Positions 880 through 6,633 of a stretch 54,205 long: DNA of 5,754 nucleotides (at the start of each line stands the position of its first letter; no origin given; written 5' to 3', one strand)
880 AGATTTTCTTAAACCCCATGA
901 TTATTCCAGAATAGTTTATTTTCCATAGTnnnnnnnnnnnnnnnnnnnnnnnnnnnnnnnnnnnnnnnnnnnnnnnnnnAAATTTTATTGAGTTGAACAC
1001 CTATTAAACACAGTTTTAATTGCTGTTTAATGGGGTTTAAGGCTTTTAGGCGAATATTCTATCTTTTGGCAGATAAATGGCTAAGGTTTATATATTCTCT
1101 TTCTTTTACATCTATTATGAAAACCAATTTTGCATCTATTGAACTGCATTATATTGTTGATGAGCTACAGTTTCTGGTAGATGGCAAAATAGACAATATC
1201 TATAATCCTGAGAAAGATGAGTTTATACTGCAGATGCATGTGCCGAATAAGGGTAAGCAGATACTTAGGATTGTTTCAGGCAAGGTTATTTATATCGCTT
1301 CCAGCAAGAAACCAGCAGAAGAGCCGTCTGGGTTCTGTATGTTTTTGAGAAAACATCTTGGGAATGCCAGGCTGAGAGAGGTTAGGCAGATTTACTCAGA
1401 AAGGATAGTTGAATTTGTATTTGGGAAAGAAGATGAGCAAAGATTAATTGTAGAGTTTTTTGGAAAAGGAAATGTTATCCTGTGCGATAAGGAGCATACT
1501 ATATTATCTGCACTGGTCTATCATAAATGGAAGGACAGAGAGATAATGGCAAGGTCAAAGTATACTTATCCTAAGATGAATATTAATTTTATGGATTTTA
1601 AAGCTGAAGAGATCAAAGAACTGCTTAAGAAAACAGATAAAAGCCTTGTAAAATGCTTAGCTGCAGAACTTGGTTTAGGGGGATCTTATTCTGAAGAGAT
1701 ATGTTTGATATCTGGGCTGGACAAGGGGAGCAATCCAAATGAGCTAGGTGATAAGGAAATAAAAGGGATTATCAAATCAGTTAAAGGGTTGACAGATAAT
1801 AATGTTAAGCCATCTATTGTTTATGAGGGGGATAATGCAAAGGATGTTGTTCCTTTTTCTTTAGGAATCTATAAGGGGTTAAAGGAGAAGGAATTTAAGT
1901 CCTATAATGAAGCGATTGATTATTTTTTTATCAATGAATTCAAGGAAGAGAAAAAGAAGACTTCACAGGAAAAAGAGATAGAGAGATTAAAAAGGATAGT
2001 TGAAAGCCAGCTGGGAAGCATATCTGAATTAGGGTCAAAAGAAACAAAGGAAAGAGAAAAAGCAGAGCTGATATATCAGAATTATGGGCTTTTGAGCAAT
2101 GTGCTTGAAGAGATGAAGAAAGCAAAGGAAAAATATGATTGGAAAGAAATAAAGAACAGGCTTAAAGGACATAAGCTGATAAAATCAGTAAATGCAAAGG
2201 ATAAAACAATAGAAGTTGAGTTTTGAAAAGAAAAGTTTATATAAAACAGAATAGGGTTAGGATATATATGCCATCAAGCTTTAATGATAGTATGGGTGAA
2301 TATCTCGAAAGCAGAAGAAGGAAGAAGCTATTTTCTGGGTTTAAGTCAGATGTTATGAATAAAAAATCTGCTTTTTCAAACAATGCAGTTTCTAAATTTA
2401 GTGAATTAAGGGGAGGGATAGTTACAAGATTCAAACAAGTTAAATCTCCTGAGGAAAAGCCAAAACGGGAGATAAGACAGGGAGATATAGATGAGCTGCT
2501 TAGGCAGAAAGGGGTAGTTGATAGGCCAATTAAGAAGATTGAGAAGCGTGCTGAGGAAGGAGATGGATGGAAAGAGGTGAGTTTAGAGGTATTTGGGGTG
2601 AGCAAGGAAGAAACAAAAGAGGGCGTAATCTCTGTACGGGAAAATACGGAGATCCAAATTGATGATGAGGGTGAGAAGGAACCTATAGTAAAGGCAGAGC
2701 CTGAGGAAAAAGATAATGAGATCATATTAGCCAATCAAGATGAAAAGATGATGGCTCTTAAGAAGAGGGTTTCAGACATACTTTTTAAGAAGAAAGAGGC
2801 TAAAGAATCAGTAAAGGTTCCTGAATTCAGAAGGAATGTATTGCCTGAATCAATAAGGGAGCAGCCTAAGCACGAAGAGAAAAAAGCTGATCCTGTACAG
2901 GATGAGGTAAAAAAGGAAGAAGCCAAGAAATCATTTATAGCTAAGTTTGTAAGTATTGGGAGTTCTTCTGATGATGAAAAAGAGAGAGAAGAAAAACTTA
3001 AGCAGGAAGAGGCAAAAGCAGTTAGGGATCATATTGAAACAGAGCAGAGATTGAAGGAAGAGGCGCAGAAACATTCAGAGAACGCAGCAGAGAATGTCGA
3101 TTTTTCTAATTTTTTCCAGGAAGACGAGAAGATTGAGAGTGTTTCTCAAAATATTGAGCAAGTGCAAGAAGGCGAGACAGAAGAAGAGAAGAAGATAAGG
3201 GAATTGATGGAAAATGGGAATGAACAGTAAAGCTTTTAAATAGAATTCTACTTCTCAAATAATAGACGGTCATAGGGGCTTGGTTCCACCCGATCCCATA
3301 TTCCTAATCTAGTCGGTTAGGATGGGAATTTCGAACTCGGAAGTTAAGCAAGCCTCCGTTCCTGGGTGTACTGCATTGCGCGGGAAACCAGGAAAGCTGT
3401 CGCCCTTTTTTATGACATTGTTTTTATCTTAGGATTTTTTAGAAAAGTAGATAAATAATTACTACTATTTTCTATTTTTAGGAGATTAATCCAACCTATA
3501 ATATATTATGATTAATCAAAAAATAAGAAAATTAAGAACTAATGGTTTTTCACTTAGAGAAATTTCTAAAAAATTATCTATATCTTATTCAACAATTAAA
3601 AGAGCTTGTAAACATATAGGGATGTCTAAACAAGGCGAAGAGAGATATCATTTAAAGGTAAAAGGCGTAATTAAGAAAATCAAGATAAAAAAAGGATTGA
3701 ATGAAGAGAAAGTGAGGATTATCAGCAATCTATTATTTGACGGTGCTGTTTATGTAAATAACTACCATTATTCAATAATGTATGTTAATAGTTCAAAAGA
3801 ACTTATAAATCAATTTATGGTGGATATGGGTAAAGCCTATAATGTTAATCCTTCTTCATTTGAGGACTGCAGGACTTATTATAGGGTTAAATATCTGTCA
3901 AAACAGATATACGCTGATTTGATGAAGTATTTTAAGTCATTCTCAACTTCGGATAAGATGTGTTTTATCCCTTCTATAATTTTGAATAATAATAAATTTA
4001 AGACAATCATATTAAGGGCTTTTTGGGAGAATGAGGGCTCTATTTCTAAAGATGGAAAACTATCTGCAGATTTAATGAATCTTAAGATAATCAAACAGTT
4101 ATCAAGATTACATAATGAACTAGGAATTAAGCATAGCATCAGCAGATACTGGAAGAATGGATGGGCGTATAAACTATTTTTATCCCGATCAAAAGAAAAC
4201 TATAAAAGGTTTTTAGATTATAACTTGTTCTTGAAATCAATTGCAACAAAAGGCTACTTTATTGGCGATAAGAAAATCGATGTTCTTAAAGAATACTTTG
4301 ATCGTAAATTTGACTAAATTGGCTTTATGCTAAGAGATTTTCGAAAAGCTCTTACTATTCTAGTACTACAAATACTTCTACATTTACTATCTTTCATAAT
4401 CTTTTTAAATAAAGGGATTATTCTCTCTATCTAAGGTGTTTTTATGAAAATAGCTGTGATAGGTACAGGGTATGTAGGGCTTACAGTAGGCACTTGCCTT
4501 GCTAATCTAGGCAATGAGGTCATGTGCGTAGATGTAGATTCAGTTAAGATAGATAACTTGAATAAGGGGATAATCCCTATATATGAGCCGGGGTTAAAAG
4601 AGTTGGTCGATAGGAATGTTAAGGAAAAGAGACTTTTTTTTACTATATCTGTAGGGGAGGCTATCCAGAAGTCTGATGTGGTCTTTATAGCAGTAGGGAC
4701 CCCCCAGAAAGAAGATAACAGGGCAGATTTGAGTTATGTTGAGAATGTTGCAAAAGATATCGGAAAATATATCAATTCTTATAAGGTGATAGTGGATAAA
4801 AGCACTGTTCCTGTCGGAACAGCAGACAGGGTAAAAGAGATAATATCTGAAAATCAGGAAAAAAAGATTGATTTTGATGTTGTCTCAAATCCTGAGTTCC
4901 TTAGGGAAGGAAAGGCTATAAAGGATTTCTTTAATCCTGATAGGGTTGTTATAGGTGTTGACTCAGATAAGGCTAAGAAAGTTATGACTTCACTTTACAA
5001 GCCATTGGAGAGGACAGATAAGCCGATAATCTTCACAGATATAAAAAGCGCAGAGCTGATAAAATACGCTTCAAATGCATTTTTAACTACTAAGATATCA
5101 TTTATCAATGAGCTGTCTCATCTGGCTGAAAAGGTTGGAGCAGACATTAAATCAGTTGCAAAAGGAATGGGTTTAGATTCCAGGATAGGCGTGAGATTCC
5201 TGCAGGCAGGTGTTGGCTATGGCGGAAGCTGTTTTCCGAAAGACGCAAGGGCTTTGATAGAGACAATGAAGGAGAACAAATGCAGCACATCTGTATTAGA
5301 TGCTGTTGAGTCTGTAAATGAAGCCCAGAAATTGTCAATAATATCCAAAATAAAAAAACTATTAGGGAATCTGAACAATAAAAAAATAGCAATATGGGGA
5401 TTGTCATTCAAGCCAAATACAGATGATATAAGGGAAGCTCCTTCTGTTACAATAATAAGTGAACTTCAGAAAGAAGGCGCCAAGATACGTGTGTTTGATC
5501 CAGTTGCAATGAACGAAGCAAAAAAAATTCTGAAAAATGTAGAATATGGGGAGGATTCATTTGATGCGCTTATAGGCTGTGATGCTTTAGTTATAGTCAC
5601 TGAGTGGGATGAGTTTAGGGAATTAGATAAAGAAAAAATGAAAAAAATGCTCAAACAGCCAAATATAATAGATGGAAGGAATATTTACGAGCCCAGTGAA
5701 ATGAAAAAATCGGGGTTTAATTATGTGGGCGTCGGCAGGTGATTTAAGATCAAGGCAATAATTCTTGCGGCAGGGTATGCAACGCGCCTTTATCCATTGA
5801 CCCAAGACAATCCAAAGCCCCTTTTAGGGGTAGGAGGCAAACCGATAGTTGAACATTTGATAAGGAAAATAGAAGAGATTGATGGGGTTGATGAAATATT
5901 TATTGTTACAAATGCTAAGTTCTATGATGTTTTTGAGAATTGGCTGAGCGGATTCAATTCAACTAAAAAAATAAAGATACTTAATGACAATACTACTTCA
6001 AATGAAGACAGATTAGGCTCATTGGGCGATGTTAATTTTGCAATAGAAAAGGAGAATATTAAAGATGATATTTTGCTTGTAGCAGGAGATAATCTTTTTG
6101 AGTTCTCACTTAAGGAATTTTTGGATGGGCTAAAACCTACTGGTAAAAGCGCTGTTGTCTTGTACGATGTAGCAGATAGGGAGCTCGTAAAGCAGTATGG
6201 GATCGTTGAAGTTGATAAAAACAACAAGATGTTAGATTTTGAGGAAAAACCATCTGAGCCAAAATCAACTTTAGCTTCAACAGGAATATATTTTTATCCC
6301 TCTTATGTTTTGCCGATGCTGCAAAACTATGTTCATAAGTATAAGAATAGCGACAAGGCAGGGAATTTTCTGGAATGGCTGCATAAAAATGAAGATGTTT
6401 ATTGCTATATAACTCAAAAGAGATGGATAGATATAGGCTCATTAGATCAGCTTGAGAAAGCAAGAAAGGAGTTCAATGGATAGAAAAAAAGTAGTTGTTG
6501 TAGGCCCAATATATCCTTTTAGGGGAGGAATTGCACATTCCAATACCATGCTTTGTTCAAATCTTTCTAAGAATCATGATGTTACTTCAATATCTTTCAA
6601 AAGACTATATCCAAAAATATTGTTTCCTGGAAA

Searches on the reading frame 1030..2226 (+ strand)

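Call 46: search_protein_families(library=pfam, proteins=[window:1030-2226:+], max_evalue=0.0001)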
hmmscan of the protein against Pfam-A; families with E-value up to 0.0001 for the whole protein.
window:1030-2226:+ (398 aa): 1 family
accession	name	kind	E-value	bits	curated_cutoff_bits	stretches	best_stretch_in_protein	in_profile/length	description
PF05833.16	NFACT_N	-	3.3e-56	191.4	31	1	37-379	3-364/456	NFACT N-terminal and middle domains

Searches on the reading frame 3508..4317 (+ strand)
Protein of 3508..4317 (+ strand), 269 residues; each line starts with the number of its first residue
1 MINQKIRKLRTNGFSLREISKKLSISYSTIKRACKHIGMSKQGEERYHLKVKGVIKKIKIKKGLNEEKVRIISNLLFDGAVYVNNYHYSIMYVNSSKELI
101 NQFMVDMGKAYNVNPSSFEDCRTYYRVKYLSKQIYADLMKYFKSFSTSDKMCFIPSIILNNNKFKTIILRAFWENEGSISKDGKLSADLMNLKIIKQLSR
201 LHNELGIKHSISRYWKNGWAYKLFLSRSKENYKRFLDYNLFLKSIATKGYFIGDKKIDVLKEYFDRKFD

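Call 46: search_protein_families(library=pfam, proteins=[window:3508-4317:+], max_evalue=0.0001)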
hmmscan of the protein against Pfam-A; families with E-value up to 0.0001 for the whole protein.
window:3508-4317:+ (269 aa): 1 family
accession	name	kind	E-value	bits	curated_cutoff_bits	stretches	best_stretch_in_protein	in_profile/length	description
PF14528.11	LAGLIDADG_3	-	1.9e-07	31.7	22.5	1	166-237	4-79/82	LAGLIDADG-like domain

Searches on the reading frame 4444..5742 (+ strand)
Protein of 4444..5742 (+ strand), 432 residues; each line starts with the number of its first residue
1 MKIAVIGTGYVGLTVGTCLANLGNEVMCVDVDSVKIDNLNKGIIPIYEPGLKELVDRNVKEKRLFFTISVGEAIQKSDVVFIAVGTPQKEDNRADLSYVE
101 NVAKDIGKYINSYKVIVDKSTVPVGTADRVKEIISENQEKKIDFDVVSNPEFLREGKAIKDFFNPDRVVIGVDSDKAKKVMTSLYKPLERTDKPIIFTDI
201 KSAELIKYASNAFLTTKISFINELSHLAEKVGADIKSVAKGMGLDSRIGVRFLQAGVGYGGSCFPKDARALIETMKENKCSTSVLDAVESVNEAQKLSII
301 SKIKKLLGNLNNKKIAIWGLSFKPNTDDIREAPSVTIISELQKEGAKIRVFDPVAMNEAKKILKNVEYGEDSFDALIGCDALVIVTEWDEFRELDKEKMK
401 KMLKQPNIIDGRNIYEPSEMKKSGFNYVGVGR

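Call 46: search_protein_families(library=pfam, proteins=[window:4444-5742:+], max_evalue=0.0001)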
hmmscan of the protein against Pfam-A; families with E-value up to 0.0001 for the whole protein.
window:4444-5742:+ (432 aa): 7 families
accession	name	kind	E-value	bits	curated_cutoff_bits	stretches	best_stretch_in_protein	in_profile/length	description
PF03721.20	UDPG_MGDP_dh_N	-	2e-74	249.7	27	1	1-183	1-186/187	UDP-glucose/GDP-mannose dehydrogenase family, NAD binding domain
PF00984.24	UDPG_MGDP_dh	-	1.1e-36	125.3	25.4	1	201-293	1-93/94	UDP-glucose/GDP-mannose dehydrogenase family, central domain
PF03720.21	UDPG_MGDP_dh_C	-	1.4e-36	125.4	30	1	316-417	1-103/103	UDP-glucose/GDP-mannose dehydrogenase family, UDP binding domain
PF03446.21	NAD_binding_2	-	1.1e-06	29.2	21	1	2-148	1-121/161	NAD binding domain of 6-phosphogluconate dehydrogenase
PF02558.23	ApbA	-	4.3e-06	26.9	22.2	1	3-94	1-84/150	Ketopantoate reductase PanE/ApbA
PF01210.29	NAD_Gly3P_dh_N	-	4.8e-06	27.1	23.1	0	2-155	1-139/158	NAD-dependent glycerol-3-phosphate dehydrogenase N-terminus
PF03807.23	F420_oxidored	-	3.3e-05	24.8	21.6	0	2-88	1-71/94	NADP oxidoreductase coenzyme F420-dependent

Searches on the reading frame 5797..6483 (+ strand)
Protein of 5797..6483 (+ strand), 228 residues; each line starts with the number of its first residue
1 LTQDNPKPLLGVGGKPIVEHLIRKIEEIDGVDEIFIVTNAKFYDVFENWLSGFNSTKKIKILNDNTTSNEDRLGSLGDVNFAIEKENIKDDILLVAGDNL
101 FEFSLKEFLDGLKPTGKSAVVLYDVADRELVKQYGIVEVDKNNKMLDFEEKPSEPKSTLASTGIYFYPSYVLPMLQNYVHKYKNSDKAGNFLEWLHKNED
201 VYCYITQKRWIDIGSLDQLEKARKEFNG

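Call 46: search_protein_families(library=pfam, proteins=[window:5797-6483:+], max_evalue=0.0001)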
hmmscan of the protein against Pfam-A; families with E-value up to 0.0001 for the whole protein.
window:5797-6483:+ (228 aa): 2 families
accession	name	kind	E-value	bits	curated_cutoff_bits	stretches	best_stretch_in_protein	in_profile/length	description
PF00483.29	NTP_transferase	-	8.6e-30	104.5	21.2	1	2-224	17-240/245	Nucleotidyl transferase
PF12804.13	NTP_transf_3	-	1.6e-06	28.8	27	1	6-127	15-126/160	MobA-like NTP transferase domain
